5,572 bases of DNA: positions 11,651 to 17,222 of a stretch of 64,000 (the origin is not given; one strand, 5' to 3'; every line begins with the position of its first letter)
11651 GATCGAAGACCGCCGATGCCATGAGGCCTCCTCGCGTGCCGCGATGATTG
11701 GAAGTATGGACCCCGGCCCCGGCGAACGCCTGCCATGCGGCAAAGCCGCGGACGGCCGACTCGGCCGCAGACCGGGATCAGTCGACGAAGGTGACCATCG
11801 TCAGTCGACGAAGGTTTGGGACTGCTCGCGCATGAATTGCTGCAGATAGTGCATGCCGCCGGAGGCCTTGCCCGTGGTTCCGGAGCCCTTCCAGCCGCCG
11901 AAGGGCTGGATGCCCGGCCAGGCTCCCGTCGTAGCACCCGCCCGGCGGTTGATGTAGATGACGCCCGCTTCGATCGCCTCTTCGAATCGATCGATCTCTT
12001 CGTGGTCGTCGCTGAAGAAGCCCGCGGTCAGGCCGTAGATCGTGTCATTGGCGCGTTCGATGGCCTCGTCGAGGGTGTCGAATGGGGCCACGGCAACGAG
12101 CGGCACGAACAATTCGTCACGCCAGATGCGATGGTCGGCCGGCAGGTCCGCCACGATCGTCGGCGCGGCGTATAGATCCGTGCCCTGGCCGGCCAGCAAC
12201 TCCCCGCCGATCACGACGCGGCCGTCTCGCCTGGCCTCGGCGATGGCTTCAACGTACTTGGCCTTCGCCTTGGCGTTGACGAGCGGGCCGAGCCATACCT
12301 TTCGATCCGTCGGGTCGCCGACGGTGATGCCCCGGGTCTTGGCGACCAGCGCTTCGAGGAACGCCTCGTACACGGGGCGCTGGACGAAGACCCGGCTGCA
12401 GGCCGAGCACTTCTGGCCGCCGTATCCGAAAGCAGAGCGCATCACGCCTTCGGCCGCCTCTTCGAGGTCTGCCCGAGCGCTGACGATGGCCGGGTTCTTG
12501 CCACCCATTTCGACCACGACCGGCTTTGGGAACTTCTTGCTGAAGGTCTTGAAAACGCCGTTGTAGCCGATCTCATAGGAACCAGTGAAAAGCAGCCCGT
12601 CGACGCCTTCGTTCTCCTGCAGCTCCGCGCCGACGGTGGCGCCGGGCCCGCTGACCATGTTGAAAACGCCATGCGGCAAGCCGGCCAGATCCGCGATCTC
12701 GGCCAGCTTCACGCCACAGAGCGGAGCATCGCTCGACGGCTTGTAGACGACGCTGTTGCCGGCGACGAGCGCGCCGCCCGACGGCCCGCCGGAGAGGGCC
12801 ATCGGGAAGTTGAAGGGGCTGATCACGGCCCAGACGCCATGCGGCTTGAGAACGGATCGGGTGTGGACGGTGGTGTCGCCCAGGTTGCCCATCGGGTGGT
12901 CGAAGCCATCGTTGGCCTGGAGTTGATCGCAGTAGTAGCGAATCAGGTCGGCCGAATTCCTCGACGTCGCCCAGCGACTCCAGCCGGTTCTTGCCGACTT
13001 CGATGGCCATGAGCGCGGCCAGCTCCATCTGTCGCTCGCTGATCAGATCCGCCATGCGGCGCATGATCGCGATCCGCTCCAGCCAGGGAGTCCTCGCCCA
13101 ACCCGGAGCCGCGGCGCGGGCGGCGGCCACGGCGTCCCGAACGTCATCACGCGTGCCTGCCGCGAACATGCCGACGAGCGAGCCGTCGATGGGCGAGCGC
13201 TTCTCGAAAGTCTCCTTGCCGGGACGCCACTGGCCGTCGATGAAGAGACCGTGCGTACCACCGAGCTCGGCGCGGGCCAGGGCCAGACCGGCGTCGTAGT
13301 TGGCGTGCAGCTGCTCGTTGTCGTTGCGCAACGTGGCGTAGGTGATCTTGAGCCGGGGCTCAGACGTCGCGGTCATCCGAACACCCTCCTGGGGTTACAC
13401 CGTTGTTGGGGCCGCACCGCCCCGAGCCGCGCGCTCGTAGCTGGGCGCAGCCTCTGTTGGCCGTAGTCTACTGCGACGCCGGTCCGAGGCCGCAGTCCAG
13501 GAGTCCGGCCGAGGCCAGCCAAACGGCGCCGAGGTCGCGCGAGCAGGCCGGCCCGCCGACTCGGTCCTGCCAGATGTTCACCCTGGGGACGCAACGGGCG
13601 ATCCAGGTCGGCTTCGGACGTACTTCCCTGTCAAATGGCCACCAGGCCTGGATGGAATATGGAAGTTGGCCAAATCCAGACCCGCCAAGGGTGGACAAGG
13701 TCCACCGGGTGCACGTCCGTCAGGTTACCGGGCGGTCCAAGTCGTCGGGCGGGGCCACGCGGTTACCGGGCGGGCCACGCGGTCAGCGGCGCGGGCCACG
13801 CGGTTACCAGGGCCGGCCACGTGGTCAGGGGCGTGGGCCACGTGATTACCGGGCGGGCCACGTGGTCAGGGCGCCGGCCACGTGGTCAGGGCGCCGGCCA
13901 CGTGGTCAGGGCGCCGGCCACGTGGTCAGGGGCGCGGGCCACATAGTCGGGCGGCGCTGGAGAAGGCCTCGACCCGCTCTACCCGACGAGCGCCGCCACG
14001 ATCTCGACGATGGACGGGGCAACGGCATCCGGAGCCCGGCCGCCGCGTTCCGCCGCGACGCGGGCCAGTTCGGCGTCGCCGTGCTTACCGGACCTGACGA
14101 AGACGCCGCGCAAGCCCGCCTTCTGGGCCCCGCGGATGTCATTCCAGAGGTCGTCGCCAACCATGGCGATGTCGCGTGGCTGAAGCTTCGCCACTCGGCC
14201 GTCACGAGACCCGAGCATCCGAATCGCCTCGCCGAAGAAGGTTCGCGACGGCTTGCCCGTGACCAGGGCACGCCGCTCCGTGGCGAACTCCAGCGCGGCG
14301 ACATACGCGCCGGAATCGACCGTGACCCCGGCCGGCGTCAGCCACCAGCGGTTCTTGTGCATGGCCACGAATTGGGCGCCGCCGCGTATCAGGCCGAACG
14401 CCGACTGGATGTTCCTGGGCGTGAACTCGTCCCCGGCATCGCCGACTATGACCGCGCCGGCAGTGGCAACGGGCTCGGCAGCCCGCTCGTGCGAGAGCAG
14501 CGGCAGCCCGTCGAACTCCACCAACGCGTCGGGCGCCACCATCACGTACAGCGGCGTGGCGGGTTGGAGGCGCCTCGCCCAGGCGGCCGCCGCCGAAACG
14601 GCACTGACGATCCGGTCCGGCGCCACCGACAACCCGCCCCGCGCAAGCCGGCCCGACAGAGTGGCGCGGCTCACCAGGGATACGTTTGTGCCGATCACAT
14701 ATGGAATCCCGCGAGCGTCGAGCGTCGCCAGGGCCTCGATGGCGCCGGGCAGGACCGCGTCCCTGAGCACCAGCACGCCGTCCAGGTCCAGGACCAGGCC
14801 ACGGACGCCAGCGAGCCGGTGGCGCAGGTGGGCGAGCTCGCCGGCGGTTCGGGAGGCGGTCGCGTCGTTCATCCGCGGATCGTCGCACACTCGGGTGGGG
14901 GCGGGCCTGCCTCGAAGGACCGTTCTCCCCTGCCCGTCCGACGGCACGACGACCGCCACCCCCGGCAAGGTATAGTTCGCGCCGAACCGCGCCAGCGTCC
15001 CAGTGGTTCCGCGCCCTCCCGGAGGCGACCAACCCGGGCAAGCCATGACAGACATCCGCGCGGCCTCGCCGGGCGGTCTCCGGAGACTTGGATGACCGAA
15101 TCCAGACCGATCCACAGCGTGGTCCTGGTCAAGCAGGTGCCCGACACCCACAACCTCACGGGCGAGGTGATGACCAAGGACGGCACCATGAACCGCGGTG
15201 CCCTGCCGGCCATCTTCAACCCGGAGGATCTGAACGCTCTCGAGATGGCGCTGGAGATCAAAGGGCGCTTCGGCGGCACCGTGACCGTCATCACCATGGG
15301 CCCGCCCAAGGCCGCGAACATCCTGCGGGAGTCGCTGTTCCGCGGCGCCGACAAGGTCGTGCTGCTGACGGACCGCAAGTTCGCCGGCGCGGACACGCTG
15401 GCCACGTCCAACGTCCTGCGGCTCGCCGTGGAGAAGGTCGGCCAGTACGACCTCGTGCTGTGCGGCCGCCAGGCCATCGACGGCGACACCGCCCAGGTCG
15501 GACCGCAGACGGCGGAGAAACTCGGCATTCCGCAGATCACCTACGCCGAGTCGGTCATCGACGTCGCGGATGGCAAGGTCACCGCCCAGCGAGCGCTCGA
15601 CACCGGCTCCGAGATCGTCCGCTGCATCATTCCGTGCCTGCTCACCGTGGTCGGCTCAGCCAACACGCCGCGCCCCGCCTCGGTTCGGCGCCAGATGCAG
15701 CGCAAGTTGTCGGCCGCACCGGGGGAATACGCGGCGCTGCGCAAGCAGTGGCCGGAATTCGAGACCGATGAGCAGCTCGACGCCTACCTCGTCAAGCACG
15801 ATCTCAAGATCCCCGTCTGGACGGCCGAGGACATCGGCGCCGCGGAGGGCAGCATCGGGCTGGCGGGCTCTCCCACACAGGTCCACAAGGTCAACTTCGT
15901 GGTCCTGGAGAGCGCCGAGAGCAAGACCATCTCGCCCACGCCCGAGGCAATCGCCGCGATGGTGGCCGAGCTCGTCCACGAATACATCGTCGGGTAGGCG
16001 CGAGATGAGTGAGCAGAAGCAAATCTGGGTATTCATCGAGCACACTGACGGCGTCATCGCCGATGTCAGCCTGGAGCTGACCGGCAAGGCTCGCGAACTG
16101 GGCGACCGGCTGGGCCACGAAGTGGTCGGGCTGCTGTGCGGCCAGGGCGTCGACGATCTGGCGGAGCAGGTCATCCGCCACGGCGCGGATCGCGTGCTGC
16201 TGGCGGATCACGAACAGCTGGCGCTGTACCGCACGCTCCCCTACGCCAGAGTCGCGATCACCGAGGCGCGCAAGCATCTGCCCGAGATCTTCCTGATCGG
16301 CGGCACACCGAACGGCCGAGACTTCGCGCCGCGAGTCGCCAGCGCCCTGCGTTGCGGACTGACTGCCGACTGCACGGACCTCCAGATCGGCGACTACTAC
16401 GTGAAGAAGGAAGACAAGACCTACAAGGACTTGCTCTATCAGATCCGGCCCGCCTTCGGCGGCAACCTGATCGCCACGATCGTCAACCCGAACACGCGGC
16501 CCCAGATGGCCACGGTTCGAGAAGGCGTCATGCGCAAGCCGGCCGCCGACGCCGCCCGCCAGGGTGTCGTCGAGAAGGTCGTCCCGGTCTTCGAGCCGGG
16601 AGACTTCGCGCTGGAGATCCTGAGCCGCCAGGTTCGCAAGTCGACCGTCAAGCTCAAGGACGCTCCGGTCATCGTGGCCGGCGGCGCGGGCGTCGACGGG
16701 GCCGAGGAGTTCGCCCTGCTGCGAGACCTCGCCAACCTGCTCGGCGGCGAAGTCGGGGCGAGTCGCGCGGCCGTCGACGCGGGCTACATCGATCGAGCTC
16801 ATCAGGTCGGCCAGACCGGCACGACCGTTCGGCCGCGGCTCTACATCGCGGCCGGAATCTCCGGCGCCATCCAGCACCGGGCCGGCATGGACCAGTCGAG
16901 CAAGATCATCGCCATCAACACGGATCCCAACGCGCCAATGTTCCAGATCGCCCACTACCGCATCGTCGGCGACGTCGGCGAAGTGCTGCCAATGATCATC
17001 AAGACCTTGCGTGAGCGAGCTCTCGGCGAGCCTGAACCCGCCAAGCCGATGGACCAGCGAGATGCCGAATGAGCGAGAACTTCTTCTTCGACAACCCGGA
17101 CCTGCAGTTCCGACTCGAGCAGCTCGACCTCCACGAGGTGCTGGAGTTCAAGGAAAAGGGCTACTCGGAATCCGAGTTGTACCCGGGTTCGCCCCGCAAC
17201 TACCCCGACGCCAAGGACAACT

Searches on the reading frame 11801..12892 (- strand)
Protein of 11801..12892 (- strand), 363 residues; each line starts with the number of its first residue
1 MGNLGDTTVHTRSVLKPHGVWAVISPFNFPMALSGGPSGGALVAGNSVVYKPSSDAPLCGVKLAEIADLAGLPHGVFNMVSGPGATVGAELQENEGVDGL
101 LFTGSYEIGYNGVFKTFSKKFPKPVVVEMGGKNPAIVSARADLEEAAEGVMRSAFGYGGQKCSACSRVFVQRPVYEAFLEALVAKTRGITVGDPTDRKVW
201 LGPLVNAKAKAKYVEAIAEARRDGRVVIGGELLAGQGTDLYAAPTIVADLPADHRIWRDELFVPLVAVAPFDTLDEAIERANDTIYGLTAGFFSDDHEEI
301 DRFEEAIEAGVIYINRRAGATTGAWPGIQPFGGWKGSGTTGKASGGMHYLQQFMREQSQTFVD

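Call 49: find_encoding_contigs(protein=window:11801-12892:-, flank=10000, max_places=6)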
Protein window:11801-12892:- (363 aa): no gene with exactly this product is on record in the collection.

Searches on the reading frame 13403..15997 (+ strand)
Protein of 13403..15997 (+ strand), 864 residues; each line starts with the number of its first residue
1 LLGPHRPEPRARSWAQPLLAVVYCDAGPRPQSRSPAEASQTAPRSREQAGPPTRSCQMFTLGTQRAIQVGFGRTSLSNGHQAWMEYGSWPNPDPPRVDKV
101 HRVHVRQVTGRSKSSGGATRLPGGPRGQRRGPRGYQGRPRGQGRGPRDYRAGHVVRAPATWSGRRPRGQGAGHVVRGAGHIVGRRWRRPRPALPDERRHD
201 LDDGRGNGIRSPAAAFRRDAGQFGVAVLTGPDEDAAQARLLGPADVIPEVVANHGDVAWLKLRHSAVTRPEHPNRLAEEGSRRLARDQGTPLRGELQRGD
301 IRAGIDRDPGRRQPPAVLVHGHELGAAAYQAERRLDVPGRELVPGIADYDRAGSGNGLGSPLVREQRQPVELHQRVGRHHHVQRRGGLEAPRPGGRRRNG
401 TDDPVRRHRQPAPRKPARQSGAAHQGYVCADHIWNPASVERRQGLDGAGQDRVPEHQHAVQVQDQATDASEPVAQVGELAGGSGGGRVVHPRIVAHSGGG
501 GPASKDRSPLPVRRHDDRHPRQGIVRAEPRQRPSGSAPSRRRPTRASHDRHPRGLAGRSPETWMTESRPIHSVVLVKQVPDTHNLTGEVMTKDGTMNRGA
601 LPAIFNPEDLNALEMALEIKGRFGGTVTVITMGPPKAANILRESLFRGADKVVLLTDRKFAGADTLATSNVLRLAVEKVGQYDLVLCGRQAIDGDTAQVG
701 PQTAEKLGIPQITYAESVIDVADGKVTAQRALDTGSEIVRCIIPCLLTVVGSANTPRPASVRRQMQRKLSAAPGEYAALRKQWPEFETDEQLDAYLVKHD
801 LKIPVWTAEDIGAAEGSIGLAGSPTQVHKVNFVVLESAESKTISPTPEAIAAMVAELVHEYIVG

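Call 60: search_protein_families(library=pfam, proteins=[window:13403-15997:+], max_evalue=0.001)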
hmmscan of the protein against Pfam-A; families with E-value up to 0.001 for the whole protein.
window:13403-15997:+ (864 aa): 1 family
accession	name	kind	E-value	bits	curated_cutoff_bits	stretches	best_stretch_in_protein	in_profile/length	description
PF01012.27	ETF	-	4.9e-40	137.7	26.7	1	595-760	3-166/181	Electron transfer flavoprotein domain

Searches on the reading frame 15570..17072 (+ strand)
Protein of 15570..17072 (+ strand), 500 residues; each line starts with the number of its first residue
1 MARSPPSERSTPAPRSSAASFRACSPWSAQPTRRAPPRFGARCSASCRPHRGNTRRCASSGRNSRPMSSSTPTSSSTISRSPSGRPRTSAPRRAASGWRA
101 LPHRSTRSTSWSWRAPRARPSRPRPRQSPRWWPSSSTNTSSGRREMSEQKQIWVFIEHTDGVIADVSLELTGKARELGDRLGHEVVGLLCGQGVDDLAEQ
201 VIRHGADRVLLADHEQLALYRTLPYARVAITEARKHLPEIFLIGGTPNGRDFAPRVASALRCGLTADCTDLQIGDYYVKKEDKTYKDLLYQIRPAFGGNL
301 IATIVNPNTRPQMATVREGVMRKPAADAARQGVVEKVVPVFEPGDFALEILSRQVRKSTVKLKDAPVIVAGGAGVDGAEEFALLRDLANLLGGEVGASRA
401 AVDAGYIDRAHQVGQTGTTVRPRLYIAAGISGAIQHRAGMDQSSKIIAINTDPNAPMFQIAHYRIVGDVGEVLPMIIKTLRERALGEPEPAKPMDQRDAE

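Call 60: search_protein_families(library=pfam, proteins=[window:15570-17072:+], max_evalue=0.001)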
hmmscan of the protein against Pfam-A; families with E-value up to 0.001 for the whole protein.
window:15570-17072:+ (500 aa): 2 families
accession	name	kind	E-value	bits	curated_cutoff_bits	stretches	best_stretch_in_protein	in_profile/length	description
PF01012.27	ETF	-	6.2e-43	147.1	26.7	1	152-337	1-176/181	Electron transfer flavoprotein domain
PF00766.25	ETF_alpha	-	1.2e-33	115.3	27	1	361-440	1-80/81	Electron transfer flavoprotein FAD-binding domain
